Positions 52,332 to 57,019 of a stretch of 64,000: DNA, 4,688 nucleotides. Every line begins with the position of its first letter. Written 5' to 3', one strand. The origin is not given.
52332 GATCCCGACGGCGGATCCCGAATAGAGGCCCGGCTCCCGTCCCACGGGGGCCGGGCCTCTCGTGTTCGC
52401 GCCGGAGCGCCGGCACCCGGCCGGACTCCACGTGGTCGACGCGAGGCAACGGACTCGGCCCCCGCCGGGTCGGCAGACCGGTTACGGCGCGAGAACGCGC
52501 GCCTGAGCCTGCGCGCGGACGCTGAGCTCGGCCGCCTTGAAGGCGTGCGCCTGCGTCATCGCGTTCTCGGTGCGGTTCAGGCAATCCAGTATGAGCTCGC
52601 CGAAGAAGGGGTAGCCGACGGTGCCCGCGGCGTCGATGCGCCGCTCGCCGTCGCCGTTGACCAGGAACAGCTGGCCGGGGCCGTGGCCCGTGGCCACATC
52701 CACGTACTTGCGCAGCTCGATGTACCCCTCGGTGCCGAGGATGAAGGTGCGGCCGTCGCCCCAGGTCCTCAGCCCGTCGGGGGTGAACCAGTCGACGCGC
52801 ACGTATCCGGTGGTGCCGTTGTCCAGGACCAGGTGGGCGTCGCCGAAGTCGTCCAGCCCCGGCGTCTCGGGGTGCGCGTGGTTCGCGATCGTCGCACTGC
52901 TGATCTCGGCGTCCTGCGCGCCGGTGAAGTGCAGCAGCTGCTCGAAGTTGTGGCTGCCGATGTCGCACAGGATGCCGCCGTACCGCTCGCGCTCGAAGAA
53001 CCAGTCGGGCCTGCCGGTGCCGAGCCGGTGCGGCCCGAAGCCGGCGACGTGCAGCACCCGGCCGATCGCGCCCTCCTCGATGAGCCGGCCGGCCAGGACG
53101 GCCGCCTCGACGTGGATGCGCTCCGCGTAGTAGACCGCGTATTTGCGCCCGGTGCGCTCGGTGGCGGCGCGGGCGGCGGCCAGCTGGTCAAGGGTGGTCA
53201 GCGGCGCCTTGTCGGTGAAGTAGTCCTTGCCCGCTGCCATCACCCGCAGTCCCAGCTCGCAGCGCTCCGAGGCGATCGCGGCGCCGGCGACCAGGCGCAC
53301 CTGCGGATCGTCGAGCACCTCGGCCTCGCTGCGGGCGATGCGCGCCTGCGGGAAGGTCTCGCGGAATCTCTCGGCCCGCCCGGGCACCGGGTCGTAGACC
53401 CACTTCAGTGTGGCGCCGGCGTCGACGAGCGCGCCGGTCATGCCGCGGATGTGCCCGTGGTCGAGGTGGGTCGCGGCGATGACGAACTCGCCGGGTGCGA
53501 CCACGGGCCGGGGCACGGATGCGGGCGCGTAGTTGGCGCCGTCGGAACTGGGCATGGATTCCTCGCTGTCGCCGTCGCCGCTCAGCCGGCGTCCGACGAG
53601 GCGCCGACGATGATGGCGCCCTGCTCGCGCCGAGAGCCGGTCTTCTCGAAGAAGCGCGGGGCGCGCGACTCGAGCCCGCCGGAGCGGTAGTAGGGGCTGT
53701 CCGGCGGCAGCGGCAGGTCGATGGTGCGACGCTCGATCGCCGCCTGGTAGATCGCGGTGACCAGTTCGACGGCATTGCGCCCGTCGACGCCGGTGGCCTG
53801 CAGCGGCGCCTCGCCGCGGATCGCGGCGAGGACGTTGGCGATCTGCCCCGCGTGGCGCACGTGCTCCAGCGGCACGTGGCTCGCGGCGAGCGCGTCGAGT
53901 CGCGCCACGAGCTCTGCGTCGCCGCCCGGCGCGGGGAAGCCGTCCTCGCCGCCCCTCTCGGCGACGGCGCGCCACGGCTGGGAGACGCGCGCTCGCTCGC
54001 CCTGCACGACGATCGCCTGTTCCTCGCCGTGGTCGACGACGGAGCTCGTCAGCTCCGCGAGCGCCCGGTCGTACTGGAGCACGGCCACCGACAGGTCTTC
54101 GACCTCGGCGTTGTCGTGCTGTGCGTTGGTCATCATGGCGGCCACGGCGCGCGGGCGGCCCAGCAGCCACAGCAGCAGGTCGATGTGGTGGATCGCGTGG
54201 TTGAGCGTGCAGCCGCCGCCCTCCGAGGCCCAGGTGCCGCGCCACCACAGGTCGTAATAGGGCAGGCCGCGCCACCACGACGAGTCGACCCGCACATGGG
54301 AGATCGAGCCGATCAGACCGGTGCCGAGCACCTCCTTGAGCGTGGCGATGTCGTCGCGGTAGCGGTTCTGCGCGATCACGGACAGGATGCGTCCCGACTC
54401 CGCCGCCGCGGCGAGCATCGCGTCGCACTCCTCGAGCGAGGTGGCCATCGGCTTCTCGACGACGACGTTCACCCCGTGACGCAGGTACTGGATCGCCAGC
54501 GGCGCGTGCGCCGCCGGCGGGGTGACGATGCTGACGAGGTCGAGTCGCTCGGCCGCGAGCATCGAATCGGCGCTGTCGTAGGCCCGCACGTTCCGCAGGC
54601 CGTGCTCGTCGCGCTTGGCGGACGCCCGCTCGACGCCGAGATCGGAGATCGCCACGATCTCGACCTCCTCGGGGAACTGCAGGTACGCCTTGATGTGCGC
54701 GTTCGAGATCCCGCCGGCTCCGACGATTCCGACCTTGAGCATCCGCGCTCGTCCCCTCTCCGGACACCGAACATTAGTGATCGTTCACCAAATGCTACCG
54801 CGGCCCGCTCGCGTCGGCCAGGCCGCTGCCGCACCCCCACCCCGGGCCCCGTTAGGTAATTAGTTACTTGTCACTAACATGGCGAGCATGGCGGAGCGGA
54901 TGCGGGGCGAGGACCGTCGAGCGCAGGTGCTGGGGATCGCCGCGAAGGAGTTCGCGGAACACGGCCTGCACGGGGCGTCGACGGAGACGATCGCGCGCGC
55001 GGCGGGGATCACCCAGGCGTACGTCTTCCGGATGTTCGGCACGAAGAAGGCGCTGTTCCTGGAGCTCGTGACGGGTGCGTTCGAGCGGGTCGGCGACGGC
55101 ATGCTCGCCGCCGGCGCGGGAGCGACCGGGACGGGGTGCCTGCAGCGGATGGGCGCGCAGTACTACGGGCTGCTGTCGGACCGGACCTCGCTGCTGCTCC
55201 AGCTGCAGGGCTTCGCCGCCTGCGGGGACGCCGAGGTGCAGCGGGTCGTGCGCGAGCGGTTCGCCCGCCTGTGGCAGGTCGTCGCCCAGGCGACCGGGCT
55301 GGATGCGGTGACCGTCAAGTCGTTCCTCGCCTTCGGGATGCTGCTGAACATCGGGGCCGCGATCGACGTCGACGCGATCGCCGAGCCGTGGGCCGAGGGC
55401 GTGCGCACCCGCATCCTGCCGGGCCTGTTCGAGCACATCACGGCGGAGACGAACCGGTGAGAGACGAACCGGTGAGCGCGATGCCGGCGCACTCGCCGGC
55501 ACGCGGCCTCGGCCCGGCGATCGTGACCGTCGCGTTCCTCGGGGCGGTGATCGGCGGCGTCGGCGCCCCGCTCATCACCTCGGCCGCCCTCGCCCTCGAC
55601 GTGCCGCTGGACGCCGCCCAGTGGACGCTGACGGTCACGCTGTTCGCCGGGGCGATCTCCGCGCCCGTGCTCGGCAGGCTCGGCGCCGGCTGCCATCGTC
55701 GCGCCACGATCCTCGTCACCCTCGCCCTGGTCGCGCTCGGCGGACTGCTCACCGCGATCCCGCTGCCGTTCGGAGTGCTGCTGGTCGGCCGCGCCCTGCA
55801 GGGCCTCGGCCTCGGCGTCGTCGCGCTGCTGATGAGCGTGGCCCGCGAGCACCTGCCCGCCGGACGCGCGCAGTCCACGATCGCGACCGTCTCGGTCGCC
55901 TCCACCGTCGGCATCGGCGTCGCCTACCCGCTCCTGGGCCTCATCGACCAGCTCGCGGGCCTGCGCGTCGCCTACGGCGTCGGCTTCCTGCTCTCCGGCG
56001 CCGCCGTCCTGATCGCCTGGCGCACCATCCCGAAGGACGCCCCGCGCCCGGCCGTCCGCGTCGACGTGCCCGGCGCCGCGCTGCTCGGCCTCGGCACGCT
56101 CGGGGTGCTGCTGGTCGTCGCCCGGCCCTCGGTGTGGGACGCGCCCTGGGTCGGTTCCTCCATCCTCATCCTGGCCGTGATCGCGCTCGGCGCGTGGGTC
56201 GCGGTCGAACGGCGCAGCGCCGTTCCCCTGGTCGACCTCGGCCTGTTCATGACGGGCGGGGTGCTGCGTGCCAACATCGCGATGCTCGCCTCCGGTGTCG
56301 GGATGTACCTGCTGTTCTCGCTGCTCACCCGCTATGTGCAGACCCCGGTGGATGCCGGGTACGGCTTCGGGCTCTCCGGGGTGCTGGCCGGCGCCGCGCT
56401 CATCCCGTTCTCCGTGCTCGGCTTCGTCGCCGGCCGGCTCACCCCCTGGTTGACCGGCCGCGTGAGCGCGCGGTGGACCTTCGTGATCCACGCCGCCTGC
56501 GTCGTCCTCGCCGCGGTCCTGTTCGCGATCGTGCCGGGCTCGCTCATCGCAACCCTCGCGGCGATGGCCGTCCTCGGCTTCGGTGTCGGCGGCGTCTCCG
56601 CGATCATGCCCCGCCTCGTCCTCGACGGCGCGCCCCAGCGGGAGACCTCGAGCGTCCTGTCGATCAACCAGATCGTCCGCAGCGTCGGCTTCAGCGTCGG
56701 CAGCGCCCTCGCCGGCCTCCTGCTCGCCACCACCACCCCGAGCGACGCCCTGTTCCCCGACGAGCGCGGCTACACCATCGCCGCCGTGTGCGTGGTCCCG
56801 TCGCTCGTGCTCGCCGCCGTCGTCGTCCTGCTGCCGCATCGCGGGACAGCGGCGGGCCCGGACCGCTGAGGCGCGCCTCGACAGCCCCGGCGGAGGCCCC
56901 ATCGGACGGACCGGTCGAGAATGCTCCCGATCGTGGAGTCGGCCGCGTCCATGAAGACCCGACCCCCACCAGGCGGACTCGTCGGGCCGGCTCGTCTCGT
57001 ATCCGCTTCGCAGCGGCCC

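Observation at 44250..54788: A recurring 12-bp operator (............) links a giant exoprotein, an ABC importer, a LacI regulator and three dehydrogenases into one putative regulon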

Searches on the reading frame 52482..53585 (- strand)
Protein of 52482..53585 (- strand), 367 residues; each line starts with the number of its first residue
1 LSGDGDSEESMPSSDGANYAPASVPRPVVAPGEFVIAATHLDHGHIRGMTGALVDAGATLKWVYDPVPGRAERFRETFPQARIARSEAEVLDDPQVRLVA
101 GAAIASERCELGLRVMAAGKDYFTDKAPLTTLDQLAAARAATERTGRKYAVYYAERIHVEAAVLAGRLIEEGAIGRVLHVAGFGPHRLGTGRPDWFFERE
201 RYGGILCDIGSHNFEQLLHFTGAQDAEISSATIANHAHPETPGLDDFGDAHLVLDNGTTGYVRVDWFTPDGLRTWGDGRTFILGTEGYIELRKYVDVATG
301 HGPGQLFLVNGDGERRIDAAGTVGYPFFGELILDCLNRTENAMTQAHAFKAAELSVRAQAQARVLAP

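Call 9: search_protein_families(library=pfam, proteins=[window:52482-53585:-], max_evalue=0.001)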
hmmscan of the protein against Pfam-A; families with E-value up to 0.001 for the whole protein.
window:52482-53585:- (367 aa): 3 families
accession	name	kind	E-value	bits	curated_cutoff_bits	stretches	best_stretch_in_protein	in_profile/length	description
PF22725.1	GFO_IDH_MocA_C3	-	2.1e-20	73.4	27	1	166-290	5-124/124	GFO/IDH/MocA C-terminal domain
PF02894.22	GFO_IDH_MocA_C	-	4.8e-08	33.5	22.9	1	168-295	3-129/218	Oxidoreductase family, C-terminal alpha/beta domain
PF01408.29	GFO_IDH_MocA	-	0.00072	20.7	24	0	57-153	25-120/120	Oxidoreductase family, NAD-binding Rossmann fold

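Call 30: search_protein_families(library=ncbifam, proteins=[window:52482-53585:-], max_evalue=0.00001)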
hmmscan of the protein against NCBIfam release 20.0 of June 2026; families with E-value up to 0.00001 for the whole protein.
window:52482-53585:- (367 aa): 4 families
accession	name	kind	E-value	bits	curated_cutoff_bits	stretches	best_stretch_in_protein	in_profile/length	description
TIGR04380.1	myo_inos_iolG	equivalog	3.1e-09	36.2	355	1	57-290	26-251/330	inositol 2-dehydrogenase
NF008607.0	PRK11579.1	subfamily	1.4e-08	34.1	330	1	71-225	40-193/346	oxidoreductase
NF052479.1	LevoglcsnDh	equivalog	2.2e-08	33.2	650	1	70-251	48-233/386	levoglucosan dehydrogenase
NF040723.1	UDP-GlcNAcDh_Arch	equivalog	1.9e-07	30.9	450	1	108-291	73-237/302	UDP-N-acetylglucosamine 3-dehydrogenase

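Call 64: search_solved_structures(query=window:52482-53585:-, max_evalue=0.001)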
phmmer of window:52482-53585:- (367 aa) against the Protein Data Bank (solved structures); distinct sequences matched with E-value up to 0.001: 20.
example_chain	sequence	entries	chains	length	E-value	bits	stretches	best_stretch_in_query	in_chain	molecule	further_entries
2p2s_A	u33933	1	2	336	3e-109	368.7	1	36-364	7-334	Putative oxidoreductase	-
3u3x_A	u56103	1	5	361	9.1e-87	294.7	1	33-362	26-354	Oxidoreductase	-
3ip3_A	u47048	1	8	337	9.6e-13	51.2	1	121-292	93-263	Oxidoreductase, putative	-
9m37_A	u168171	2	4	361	5.3e-09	38.8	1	90-290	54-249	P581a DgpA2 and isoorientin complex structure | Gfo/Idh/MocA family protein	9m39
3gdo_A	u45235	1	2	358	1e-08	37.9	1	68-257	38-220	Uncharacterized oxidoreductase yvaA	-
3gfg_A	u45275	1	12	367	1.1e-08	37.9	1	68-257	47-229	Uncharacterized oxidoreductase yvaA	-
3fhl_A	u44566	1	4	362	1.4e-08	37.5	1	67-233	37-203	Putative oxidoreductase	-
5a02_A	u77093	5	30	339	3e-08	36.4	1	89-260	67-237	ALDOSE-ALDOSE OXIDOREDUCTASE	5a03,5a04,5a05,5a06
3e18_A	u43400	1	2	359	1.6e-07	34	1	81-267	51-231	oxidoreductase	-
3kux_A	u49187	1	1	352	5.7e-06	28.9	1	76-224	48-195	Putative oxidoreductase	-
6nor_A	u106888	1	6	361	1.2e-05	27.8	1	54-289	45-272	Putative NAD dependent dehydrogenase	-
3f4l_A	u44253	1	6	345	2e-05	27.1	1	87-241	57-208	Putative oxidoreductase yhhX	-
6ktj_A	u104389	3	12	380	2.3e-05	26.9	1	65-223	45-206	Scyllo-inositol dehydrogenase with L-glucose dehydrogenase activity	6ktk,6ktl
5ya8_A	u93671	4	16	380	2.3e-05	26.9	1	65-223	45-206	Scyllo-inositol dehydrogenase with L-glucose dehydrogenase activity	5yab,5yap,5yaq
6a3f_A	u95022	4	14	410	2.8e-05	26.6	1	88-226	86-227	Putative dehydrogenase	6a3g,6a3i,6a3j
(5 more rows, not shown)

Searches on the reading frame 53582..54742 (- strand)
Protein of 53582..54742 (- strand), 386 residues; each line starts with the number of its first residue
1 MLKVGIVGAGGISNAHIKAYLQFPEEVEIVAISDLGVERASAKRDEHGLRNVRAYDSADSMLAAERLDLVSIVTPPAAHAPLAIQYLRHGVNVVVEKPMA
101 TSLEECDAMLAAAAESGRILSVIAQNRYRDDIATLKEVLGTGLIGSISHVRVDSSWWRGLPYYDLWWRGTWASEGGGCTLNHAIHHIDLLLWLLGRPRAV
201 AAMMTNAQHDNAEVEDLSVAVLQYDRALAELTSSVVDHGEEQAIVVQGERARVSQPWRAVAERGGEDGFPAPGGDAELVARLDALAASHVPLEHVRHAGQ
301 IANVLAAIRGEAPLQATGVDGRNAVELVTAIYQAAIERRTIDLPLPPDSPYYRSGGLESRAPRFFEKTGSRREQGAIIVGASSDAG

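Call 9: search_protein_families(library=pfam, proteins=[window:53582-54742:-], max_evalue=0.001)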
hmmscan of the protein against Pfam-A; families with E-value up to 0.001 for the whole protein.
window:53582-54742:- (386 aa): 4 families
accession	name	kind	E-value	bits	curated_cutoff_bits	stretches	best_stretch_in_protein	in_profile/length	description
PF01408.29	GFO_IDH_MocA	-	1.5e-28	100.3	24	1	2-122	1-118/120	Oxidoreductase family, NAD-binding Rossmann fold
PF22725.1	GFO_IDH_MocA_C3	-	2.1e-25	89.6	27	1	133-253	2-123/124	GFO/IDH/MocA C-terminal domain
PF02894.22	GFO_IDH_MocA_C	-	9e-22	78.4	22.9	1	136-343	1-218/218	Oxidoreductase family, C-terminal alpha/beta domain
PF03447.22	NAD_binding_3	-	3.6e-06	28.1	24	1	8-118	1-111/116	Homoserine dehydrogenase, NAD binding domain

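Call 30: search_protein_families(library=ncbifam, proteins=[window:53582-54742:-], max_evalue=0.00001)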
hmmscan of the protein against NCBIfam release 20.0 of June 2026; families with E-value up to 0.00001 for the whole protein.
window:53582-54742:- (386 aa): 8 families
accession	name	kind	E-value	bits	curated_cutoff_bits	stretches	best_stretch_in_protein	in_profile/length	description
NF040723.1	UDP-GlcNAcDh_Arch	equivalog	1.1e-30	107.3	450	1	2-229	1-210/302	UDP-N-acetylglucosamine 3-dehydrogenase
TIGR04380.1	myo_inos_iolG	equivalog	6.3e-26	91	355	1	1-250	1-247/330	inositol 2-dehydrogenase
NF008607.0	PRK11579.1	subfamily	1.7e-25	89.8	330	1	2-251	5-245/346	oxidoreductase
NF052479.1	LevoglcsnDh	equivalog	7.3e-20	71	650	1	2-247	4-254/386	levoglucosan dehydrogenase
NF052679.1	InsChiInosDhIolG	equivalog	2e-16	60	540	1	2-220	3-213/343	bifunctional inositol 2-dehydrogenase/D-chiro-inositol 1-dehydrogenase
NF007574.0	PRK10206.1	equivalog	2.9e-13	49.6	352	1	55-250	54-242/345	oxidoreductase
NF041392.1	XylDh_Gfo6_Halo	equivalog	2.8e-12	46.1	350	1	37-341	52-348/350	D-xylose 1-dehydrogenase Gfo6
NF058561.1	BT_2158_fam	equivalog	3.4e-07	29.2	750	1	3-152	37-182/487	glycoside 3-dehydrogenase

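Call 63: search_solved_structures(query=window:53582-54742:-, max_evalue=1e-10)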
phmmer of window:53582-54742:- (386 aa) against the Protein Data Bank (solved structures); distinct sequences matched with E-value up to 1e-10: 46.
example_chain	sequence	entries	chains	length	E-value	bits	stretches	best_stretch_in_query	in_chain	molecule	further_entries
3q2k_A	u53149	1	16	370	7.2e-39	137.4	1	2-345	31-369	oxidoreductase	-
3q2i_A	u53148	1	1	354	8.7e-37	130.6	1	3-345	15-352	dehydrogenase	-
9m3d_B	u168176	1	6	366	2.6e-24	89.5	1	2-199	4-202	DgpA1 from W974-1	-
7xr9_A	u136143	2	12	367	2.1e-23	86.5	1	2-195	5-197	DgpA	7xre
8tdi_L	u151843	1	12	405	2.2e-23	86.5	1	50-226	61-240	P2B11 Glucuronide-3-dehydrogenase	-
3e82_A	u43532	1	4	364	1.9e-20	76.8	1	46-255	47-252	Putative oxidoreductase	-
3gdo_A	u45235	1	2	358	8.1e-20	74.7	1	2-343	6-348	Uncharacterized oxidoreductase yvaA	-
3gfg_A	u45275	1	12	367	8.8e-20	74.6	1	2-343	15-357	Uncharacterized oxidoreductase yvaA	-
4fb5_A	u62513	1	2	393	1.3e-19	74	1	3-226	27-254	Probable oxidoreductase protein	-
3e18_A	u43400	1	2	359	7e-19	71.6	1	4-227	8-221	oxidoreductase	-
5a02_A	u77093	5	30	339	5.3e-18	68.7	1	36-342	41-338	ALDOSE-ALDOSE OXIDOREDUCTASE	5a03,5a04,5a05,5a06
3i23_A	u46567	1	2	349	3e-17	66.2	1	2-209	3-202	Oxidoreductase, Gfo/Idh/MocA family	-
3fd8_A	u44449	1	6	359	3.3e-17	66.1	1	2-209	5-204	Oxidoreductase, Gfo/Idh/MocA family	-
1evj_A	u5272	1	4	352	9.6e-17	64.6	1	25-356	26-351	GLUCOSE-FRUCTOSE OXIDOREDUCTASE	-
3kux_A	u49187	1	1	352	1.8e-16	63.7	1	53-250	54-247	Putative oxidoreductase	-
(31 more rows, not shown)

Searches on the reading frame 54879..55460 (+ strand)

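Call 9: search_protein_families(library=pfam, proteins=[window:54879-55460:+], max_evalue=0.001)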
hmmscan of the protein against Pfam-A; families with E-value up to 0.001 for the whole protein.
window:54879-55460:+ (193 aa): 1 family
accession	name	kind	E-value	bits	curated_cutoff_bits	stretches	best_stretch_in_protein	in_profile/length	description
PF00440.29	TetR_N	-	1e-11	44.8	24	1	21-63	5-47/47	Bacterial regulatory proteins, tetR family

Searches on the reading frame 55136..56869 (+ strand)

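Call 35: search_protein_families(library=pfam, proteins=[window:55136-56869:+], max_evalue=0.0001)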
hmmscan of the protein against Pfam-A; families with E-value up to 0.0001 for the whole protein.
window:55136-56869:+ (577 aa): 2 families
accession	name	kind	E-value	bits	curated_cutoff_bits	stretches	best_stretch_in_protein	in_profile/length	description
PF07690.21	MFS_1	-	2.3e-25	89.7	33.4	1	133-522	5-346/347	Major Facilitator Superfamily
PF00083.30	Sugar_tr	-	8.5e-11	41.8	22.3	1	414-567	44-192/452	Sugar (and other) transporter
